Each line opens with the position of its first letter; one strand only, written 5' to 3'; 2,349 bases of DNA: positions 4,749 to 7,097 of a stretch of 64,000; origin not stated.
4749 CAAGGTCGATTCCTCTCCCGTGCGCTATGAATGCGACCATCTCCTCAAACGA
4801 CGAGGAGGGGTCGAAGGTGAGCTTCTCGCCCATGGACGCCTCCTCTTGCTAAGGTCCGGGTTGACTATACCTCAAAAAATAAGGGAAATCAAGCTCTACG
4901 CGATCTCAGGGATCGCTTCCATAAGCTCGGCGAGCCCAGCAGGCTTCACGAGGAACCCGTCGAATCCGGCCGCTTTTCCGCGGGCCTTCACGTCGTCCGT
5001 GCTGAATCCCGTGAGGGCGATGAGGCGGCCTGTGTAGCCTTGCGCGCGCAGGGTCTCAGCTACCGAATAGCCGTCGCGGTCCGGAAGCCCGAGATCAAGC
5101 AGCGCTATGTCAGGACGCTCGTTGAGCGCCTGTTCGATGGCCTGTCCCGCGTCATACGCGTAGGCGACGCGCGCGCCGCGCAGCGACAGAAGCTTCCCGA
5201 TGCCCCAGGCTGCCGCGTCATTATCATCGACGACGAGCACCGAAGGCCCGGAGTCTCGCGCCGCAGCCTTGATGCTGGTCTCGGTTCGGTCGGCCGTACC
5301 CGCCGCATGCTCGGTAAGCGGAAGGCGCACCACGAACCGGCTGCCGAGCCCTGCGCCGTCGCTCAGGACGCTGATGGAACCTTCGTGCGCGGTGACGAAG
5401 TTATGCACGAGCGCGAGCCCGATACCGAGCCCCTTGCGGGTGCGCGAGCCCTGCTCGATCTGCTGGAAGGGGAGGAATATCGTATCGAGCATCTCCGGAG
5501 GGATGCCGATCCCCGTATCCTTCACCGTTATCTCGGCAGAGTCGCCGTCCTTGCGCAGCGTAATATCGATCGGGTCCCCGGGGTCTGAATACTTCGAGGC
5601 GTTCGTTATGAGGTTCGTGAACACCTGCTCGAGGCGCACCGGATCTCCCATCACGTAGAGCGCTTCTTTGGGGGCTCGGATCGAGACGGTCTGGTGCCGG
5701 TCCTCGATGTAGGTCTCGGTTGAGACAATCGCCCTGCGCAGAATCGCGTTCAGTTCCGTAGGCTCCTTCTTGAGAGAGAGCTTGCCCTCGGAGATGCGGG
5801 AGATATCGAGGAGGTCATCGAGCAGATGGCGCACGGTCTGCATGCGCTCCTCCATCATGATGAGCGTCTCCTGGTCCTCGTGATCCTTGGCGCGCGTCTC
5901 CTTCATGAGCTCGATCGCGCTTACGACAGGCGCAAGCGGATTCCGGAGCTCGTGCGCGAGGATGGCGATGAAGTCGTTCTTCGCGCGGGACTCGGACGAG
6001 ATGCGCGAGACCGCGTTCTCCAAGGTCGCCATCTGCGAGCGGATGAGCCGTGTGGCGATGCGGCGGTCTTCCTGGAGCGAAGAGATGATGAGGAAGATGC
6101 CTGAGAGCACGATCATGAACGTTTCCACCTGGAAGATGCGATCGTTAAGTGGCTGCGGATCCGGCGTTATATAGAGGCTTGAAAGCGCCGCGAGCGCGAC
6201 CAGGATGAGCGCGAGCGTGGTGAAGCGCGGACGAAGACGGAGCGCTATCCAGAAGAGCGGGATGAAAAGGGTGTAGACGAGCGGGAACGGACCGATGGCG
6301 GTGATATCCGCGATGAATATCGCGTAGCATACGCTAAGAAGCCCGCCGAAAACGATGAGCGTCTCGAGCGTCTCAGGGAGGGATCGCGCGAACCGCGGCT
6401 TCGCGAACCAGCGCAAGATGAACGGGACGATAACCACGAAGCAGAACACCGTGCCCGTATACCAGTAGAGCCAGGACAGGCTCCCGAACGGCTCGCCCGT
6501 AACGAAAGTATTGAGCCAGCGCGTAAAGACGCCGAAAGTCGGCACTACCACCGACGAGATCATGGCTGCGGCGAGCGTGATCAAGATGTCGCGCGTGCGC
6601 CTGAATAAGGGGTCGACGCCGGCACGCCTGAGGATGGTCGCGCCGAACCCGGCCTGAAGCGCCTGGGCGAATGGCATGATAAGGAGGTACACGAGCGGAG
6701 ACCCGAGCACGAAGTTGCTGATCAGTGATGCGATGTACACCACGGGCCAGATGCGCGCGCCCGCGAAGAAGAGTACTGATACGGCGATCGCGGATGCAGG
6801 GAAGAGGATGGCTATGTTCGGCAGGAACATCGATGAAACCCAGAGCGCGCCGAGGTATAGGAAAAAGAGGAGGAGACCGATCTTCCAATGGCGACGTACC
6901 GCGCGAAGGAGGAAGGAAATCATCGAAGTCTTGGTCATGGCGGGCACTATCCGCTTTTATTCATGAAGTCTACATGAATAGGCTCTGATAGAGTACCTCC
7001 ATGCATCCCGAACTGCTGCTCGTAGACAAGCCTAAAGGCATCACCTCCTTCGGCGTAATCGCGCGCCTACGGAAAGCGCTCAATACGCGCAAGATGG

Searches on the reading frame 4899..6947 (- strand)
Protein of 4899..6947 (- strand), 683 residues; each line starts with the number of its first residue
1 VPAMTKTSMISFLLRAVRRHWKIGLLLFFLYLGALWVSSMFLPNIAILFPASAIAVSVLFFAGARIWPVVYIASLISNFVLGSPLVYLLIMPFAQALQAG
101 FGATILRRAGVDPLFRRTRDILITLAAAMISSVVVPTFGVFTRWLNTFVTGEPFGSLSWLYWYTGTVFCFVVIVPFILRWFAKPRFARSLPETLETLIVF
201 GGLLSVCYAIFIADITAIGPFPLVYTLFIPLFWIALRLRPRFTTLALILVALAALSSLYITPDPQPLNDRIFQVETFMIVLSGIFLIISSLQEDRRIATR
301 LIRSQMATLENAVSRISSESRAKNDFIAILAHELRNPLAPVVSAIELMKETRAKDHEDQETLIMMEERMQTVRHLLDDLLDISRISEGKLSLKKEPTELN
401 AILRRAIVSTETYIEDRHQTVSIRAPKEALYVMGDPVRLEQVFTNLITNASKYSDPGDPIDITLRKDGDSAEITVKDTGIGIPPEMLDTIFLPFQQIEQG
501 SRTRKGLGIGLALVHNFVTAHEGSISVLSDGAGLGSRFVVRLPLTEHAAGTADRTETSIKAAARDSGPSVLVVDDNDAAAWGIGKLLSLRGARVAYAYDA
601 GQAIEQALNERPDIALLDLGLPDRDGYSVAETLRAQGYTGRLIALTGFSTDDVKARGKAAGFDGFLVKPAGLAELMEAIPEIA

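Call 50: search_protein_families(library=pfam, proteins=[window:4899-6947:-], max_evalue=0.0001)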
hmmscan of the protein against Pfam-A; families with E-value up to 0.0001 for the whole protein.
window:4899-6947:- (683 aa): 5 families
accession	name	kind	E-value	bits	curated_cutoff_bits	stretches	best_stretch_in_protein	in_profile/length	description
PF02518.31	HATPase_c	-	1.1e-27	97.1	26.4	1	434-545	1-110/111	Histidine kinase-, DNA gyrase B-, and HSP90-like ATPase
PF00072.30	Response_reg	-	8.4e-21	74.7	30.2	1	570-679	1-110/111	Response regulator receiver domain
PF05231.19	MASE1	-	1.1e-14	54.6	29.8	1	25-282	4-285/299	MASE1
PF00512.31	HisKA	-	7.2e-14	52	26.9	1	322-388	1-66/66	His Kinase A (phospho-acceptor) domain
PF13581.12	HATPase_c_2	-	2e-05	25.1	27.4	1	443-521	40-112/127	Histidine kinase-like ATPase domain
